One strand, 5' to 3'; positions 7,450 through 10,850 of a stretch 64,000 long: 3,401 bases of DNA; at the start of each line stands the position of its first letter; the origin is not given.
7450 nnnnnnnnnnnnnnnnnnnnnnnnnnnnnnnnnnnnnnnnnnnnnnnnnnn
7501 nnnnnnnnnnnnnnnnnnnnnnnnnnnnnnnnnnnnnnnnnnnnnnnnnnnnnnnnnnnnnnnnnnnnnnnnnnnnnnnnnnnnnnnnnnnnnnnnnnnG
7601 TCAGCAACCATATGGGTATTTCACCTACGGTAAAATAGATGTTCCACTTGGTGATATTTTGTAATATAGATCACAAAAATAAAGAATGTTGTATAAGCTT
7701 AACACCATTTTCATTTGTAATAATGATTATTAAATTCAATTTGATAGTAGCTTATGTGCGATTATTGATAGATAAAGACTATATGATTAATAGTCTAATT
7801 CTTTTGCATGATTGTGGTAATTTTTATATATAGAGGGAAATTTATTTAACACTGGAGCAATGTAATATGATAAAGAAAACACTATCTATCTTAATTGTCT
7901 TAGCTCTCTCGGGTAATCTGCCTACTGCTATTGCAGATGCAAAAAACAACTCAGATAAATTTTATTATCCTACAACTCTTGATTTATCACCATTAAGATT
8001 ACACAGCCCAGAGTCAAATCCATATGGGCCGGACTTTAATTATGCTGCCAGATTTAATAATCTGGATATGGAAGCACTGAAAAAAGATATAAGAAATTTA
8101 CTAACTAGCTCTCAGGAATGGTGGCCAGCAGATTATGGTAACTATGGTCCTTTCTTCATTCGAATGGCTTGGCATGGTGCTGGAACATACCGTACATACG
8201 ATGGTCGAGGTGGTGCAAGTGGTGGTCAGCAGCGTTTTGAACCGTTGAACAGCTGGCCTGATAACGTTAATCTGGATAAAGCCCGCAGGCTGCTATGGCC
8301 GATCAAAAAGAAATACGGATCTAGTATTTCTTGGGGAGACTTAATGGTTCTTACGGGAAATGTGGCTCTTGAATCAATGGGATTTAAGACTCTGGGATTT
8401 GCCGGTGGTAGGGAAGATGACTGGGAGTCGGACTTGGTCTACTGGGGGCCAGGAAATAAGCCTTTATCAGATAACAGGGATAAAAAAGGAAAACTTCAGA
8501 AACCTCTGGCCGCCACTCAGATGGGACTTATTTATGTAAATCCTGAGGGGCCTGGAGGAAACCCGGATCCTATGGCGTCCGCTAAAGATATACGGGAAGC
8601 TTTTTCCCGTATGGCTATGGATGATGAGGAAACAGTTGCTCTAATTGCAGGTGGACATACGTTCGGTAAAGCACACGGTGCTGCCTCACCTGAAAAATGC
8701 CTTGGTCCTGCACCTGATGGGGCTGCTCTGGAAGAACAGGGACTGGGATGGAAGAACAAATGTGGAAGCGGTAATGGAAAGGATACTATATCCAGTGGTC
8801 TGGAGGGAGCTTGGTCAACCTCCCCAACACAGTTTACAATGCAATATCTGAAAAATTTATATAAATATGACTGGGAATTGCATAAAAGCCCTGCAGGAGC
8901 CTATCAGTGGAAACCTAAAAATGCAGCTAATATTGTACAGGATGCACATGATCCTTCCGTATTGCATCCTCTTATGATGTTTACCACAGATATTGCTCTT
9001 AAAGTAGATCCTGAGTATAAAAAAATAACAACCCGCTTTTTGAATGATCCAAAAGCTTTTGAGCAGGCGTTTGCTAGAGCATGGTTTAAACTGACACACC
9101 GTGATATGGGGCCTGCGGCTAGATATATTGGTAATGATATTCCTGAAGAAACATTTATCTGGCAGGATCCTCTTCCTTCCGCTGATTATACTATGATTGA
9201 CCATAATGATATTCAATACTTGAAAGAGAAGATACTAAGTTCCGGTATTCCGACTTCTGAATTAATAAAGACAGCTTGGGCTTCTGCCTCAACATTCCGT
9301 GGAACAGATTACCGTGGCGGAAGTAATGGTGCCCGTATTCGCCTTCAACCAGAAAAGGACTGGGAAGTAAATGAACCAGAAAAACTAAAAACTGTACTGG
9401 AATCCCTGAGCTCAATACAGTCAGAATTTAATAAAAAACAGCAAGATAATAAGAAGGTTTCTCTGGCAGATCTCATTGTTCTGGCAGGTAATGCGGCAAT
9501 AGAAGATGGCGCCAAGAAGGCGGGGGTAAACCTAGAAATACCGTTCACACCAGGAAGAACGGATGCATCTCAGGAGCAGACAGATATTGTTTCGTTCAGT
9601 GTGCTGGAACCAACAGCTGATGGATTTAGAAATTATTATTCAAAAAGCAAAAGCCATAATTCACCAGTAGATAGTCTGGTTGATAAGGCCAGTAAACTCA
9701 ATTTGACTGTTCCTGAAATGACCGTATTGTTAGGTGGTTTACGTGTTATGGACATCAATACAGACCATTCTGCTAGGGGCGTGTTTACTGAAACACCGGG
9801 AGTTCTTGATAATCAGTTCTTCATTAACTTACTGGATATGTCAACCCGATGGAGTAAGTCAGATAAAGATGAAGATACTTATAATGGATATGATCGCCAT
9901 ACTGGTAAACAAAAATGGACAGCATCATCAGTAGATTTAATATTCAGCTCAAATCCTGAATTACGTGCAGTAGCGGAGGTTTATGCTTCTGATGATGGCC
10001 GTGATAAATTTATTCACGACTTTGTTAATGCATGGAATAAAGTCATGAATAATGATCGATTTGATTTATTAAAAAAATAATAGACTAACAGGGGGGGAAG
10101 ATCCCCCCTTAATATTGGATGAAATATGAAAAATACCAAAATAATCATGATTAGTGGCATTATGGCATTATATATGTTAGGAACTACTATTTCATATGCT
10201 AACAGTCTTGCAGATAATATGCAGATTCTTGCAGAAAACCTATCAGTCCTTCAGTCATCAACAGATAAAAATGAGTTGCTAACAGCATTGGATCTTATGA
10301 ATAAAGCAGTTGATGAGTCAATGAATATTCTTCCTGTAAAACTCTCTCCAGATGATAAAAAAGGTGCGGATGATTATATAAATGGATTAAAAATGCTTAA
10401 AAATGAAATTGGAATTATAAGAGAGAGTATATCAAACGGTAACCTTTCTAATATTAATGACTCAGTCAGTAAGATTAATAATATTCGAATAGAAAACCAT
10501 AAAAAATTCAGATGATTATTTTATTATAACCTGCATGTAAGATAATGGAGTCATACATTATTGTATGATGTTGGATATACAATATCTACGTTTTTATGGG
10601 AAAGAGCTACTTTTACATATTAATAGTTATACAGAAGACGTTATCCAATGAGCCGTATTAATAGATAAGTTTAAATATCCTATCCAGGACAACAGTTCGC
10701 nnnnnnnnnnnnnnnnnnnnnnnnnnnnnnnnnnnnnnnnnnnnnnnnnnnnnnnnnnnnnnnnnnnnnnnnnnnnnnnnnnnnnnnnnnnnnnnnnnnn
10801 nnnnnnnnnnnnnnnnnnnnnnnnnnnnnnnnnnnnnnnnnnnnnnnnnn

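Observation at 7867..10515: Small exported protein possibly co-transcribed with the catalase-peroxidase gene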

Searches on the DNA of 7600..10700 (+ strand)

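Call 6: search_dna_similar(query=window:7600-10700:+, collection=plasmids, mode=near, max_rows=25)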
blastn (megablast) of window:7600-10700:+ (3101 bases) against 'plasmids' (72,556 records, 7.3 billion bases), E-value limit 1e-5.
Records with a match: 466; places in all: 471; records where one place covers at least 80% of the query: 6.
Best place of each record, by identity: >=99% 6; 80-90% 4; 60-80% 456.
By first word of the organism name: Escherichia 464; Shigella 2.
By predicted mobility (MOB-suite, as given by PLSDB): non-mobilizable 303; mobilizable 94; conjugative 69.
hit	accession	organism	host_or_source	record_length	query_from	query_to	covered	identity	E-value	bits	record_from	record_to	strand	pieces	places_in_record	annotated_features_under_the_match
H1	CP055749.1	Escherichia coli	culture,Pooled cattle faecal samples ...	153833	1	3101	100%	100.0%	0e+0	5720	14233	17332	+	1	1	katG: catalase/peroxidase HPI | cytochrome b562 family protein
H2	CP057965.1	Escherichia coli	culture,Pooled cattle faecal samples ...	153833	1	3101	100%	100.0%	0e+0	5720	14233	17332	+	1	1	katG: catalase/peroxidase HPI | cytochrome b562 family protein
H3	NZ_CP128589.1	Escherichia coli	whole organism,farm environment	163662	1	3101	100%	99.9%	0e+0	5716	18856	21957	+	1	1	katG: catalase/peroxidase HPI | cytochrome b562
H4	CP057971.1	Escherichia coli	culture,Pooled cattle faecal samples ...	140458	1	3101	100%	99.9%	0e+0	5714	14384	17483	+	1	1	katG: catalase/peroxidase HPI | cytochrome b562 family protein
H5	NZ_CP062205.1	Escherichia coli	Cow,feces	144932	1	3101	100%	99.9%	0e+0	5710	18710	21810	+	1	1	katG: catalase/peroxidase HPI | cytochrome b562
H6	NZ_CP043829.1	Escherichia coli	Cattle,Genomic DNA,feces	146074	1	3101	100%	99.9%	0e+0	5707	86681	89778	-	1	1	katG: catalase/peroxidase HPI | cytochrome b562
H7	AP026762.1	Escherichia coli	Homo sapiens,feces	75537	342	2469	69%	79.9%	0e+0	1550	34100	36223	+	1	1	katG: catalase-peroxidase HPI | katP: catalase/peroxidase KatP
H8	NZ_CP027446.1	Escherichia coli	Homo sapiens,stool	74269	342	2469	69%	79.9%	0e+0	1544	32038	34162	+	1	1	none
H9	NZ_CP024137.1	Escherichia coli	single cell,clinical patient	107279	342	2469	69%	79.9%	0e+0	1544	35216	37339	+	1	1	katP: catalase/peroxidase KatP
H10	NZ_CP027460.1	Escherichia coli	-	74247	342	2469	69%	79.9%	0e+0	1544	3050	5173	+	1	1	katP: catalase/peroxidase KatP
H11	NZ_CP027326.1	Escherichia coli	Homo sapiens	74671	342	2469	69%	79.9%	0e+0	1544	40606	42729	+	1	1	katP: catalase/peroxidase KatP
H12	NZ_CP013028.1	Escherichia coli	Homo sapiens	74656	342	2469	69%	79.9%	0e+0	1544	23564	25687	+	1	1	katP: catalase/peroxidase KatP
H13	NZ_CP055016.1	Shigella flexneri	Shek Wu Hui WWTPs_71 WWTPs effluent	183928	342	2469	69%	79.9%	0e+0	1544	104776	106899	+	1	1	katP: catalase/peroxidase KatP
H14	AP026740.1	Escherichia coli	Homo sapiens,feces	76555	342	2469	69%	79.9%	0e+0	1544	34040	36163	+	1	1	katG: catalase-peroxidase HPI | katP: catalase/peroxidase KatP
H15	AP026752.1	Escherichia coli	Homo sapiens,feces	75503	342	2469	69%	79.9%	0e+0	1544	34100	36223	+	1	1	katG: catalase-peroxidase HPI | katP: catalase/peroxidase KatP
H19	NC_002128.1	Escherichia coli O157:H7 str. Sakai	-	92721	342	2469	69%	79.8%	0e+0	1539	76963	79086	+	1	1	katP: catalase/peroxidase KatP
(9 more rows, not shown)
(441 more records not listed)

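Call 7: search_dna_similar(query=window:7600-10700:+, collection=ecoli_genomes, mode=near, max_rows=25)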
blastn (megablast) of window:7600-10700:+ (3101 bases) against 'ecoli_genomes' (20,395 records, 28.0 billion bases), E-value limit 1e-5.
Records with a match: 444; places in all: 449; records where one place covers at least 80% of the query: 6.
Genomes with a match: 444 of 5426; with a place that covers at least 80% of the query: 6. Places per genome that has any: lowest 1, median 1, highest 2. On chromosomes: 4 places; on plasmids: 445.
Best place of each record, by identity: >=99% 6; 80-90% 4; 60-80% 434.
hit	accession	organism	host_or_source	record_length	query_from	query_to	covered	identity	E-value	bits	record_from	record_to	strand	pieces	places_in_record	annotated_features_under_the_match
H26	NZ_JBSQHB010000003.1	Escherichia coli strain mip270_05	manure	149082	1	3101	100%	100.0%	0e+0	5722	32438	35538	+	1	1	katG: catalase/peroxidase HPI | cytochrome b562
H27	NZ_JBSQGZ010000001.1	Escherichia coli strain mip270_04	manure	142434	1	3101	100%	100.0%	0e+0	5722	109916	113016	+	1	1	katG: catalase/peroxidase HPI | cytochrome b562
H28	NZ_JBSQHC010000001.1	Escherichia coli strain mip270_22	dairy farm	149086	1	3101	100%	100.0%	0e+0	5720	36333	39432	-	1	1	katG: catalase/peroxidase HPI | cytochrome b562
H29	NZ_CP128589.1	Escherichia coli strain VG35A2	farm environment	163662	1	3101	100%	99.9%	0e+0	5716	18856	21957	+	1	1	katG: catalase/peroxidase HPI | cytochrome b562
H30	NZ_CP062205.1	Escherichia coli strain C311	Cow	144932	1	3101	100%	99.9%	0e+0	5710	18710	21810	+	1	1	katG: catalase/peroxidase HPI | cytochrome b562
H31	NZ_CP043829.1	Escherichia coli strain RM8082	Cattle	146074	1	3101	100%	99.9%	0e+0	5707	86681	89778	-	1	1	katG: catalase/peroxidase HPI | cytochrome b562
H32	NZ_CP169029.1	Escherichia coli strain UTME-7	beef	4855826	251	2496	72%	79.8%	0e+0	1624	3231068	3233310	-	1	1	katG: catalase/peroxidase HPI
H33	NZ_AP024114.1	Escherichia coli strain JML285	Homo sapiens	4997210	251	2496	72%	79.8%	0e+0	1618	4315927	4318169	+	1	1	katG: catalase/peroxidase HPI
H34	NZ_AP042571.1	Escherichia coli strain OkiPb01695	bovine feces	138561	342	2483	69%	79.8%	0e+0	1548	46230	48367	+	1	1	katP: catalase/peroxidase HPI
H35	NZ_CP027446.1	Escherichia coli strain 2013C-3492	Homo sapiens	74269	342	2469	69%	79.9%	0e+0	1544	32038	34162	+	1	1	katP: catalase/peroxidase KatP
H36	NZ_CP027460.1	Escherichia coli strain 90-3040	missing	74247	342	2469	69%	79.9%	0e+0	1544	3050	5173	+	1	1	katP: catalase/peroxidase KatP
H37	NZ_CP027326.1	Escherichia coli strain 2013C-4830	Homo sapiens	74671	342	2469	69%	79.9%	0e+0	1544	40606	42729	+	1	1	katP: catalase/peroxidase KatP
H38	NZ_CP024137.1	Escherichia coli strain 14EC017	clinical patient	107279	342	2469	69%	79.9%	0e+0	1544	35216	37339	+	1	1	katP: catalase/peroxidase KatP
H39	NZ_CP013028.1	Escherichia coli strain 2012C-4227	Homo sapiens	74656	342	2469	69%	79.9%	0e+0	1544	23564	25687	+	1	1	katP: catalase/peroxidase KatP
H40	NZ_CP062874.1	Escherichia coli strain Res13-Lact-PEA14-20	Sus scrofa domesticus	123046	342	2469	69%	79.9%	0e+0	1544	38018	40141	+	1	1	katP: catalase/peroxidase KatP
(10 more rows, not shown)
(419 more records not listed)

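Call 8: get_annotated_region(hit=H26, flank=8000)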
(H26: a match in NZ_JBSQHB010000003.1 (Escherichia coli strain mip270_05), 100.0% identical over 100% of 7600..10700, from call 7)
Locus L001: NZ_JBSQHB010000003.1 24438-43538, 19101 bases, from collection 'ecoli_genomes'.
description: Escherichia coli strain mip270_05 plasmid unnamed3, whole genome shotgun sequence
organism: Escherichia coli strain mip270_05 (NCBI taxid 562)
replicon: plasmid unnamed3; assembly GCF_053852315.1
host: -; source: manure; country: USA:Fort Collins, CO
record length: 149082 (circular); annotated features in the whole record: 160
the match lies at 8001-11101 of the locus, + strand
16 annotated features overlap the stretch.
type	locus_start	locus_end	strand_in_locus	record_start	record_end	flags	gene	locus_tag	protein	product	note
CDS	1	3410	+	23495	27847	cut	-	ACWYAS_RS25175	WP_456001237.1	autotransporter outer membrane beta-barrel domain-containing protein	-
CDS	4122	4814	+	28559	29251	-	-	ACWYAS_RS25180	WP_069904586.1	hypothetical protein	-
CDS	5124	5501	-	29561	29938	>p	-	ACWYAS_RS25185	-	IS66 family transposase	incomplete; partial in the middle of a contig; missing N-terminus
CDS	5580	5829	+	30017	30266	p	-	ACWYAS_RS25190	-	IS66 family insertion sequence element accessory protein TnpA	frameshifted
CDS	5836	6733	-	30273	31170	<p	-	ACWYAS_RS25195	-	IS3 family transposase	frameshifted; internal stop; incomplete; partial in the middle of a contig; missing C-terminus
CDS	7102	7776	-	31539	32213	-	-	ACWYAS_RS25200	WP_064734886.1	hypothetical protein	-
CDS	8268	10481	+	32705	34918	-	katG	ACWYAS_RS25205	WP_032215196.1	catalase/peroxidase HPI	-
CDS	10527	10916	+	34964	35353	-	-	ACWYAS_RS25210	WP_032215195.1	cytochrome b562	-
CDS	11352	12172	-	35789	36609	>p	tnpC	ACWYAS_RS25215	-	IS66 family transposase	frameshifted; incomplete; partial in the middle of a contig; missing N-terminus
CDS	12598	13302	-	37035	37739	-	-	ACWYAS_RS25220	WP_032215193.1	toll/interleukin-1 receptor domain-containing protein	-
CDS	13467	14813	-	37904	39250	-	-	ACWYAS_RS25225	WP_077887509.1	ISNCY family transposase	-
CDS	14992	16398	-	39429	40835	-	-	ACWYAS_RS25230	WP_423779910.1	ISNCY family transposase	-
CDS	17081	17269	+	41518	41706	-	-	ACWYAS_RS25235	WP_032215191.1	hypothetical protein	-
CDS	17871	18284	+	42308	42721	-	-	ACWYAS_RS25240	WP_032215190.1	hypothetical protein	-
CDS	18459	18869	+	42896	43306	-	-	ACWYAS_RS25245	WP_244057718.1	bactofilin family protein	-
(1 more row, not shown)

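Call 9: get_annotated_region(hit=H19, flank=3000)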
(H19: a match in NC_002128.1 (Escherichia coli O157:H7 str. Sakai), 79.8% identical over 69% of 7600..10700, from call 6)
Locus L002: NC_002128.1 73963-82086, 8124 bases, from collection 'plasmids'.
description: Escherichia coli O157:H7 str. Sakai plasmid pO157, complete sequence
organism: Escherichia coli O157:H7 str. Sakai (NCBI taxid 386585)
taxonomy: Bacteria; Pseudomonadota; Gammaproteobacteria; Enterobacterales; Enterobacteriaceae; Escherichia; Escherichia coli; Escherichia coli O157:H7 str. Sakai
host: -; source: -; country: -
typing (MOB-suite, as given by PLSDB): non-mobilizable; replicon IncFIA,IncFIB
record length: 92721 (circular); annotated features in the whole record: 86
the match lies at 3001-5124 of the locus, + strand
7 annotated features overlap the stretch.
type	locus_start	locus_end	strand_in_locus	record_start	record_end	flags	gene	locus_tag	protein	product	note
CDS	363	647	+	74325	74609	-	-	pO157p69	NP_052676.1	hypothetical protein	-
CDS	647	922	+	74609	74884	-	-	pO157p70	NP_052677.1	hypothetical protein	-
CDS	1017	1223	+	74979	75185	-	-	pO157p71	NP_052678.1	hypothetical protein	-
CDS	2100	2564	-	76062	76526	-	-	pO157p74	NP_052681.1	transposase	-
predicted_resistance_gene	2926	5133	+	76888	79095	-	katP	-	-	catalase/peroxidase KatP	predicted by amrfinderplus; class ; identity 100.0%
CDS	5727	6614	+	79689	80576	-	-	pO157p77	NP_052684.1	transposase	-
predicted_resistance_gene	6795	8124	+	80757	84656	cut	espP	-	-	serine protease autotransporter EspP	predicted by amrfinderplus; class ; identity 100.0%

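Call 10: get_annotated_region(hit=H32, flank=4000)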
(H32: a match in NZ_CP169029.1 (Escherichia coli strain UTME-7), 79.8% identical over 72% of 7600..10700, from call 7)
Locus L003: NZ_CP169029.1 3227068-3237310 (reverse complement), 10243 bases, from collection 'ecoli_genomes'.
description: Escherichia coli strain UTME-7 chromosome, complete genome
organism: Escherichia coli strain UTME-7 (NCBI taxid 562)
replicon: chromosome; assembly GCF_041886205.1
host: -; source: beef; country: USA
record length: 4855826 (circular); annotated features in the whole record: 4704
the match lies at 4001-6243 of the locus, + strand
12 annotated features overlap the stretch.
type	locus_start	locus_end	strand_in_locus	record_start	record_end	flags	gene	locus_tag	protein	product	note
CDS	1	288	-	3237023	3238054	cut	-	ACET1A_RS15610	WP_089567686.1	transposase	-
CDS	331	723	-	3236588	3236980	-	tnpB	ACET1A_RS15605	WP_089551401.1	IS66 family insertion sequence element accessory protein TnpB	TnpB, as the term is used for proteins encoded by IS66 family insertion elements, is considered an accessory protein, ...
CDS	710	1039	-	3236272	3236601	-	-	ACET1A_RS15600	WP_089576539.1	hypothetical protein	-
CDS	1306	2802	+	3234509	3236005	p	-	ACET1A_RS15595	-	ISL3 family transposase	frameshifted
CDS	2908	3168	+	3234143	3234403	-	-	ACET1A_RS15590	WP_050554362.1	contact-dependent growth inhibition system immunity protein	-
CDS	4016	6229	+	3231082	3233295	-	katG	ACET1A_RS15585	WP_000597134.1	catalase/peroxidase HPI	-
CDS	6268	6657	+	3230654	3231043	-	-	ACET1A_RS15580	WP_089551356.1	cytochrome b562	-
CDS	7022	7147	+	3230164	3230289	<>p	-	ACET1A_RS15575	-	IS630 family transposase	incomplete; partial in the middle of a contig; missing N-terminus and C-terminus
CDS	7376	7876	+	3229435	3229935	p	-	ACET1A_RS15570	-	ATP-binding protein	internal stop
CDS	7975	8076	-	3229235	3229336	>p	-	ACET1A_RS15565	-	hypothetical protein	incomplete; partial in the middle of a contig; missing C-terminus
CDS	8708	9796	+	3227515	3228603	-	ompC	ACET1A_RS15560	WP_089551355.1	porin OmpC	-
CDS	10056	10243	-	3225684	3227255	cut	-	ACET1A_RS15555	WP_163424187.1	IS66 family transposase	-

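Call 74: search_dna_similar(query=L002:5137-5569:+, collection=plasmids, mode=near, max_rows=12, rows=spread)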
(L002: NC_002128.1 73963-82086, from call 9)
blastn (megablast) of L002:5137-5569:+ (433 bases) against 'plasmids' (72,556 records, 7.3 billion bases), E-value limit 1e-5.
Records with a match: 478; places in all: 484; records where one place covers at least 80% of the query: 476.
Best place of each record, by identity: >=99% 466; 95-99% 5; 90-95% 7.
By first word of the organism name: Escherichia 476; Shigella 2.
By predicted mobility (MOB-suite, as given by PLSDB): non-mobilizable 304; mobilizable 94; conjugative 80.
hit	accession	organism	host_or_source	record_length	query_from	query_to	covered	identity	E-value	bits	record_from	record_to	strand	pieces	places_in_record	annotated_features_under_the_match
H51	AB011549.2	Escherichia coli O157:H7 str. Sakai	Homo sapiens,Human feces,Human ...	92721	1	433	100%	100.0%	0e+0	800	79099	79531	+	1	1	CDS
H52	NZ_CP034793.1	Escherichia coli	-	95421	1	433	100%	99.8%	0e+0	795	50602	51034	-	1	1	cytochrome b562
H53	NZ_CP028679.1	Escherichia coli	cattle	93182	1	433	100%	99.8%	0e+0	795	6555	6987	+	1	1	cytochrome b562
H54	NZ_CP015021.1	Escherichia coli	Bovine carcass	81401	1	433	100%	99.8%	0e+0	795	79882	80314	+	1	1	cytochrome b562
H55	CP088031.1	Escherichia coli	Homo sapiens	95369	1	433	100%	99.8%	0e+0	795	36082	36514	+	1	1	cytochrome b562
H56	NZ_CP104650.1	Escherichia coli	bull manure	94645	1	433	100%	99.8%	0e+0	795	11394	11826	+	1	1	cytochrome b562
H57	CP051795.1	Escherichia coli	cattle,feces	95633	1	433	100%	99.8%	0e+0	795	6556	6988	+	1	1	cytochrome b562 family protein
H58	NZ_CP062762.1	Escherichia coli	Bovine Faeces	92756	1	433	100%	99.8%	0e+0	795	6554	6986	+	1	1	cytochrome b562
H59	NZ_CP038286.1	Escherichia coli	cattle,cattle feces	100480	1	433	100%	99.8%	0e+0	795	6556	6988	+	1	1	cytochrome b562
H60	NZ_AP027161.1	Escherichia coli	Homo sapiens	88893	1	433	100%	99.8%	0e+0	795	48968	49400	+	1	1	cytochrome b562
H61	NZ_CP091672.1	Escherichia coli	river water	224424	1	433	100%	99.3%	0e+0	784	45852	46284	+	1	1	cytochrome b562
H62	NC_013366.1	Escherichia coli O111:H- str. 11128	-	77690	1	244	56%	99.6%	1e-122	446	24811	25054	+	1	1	hypothetical protein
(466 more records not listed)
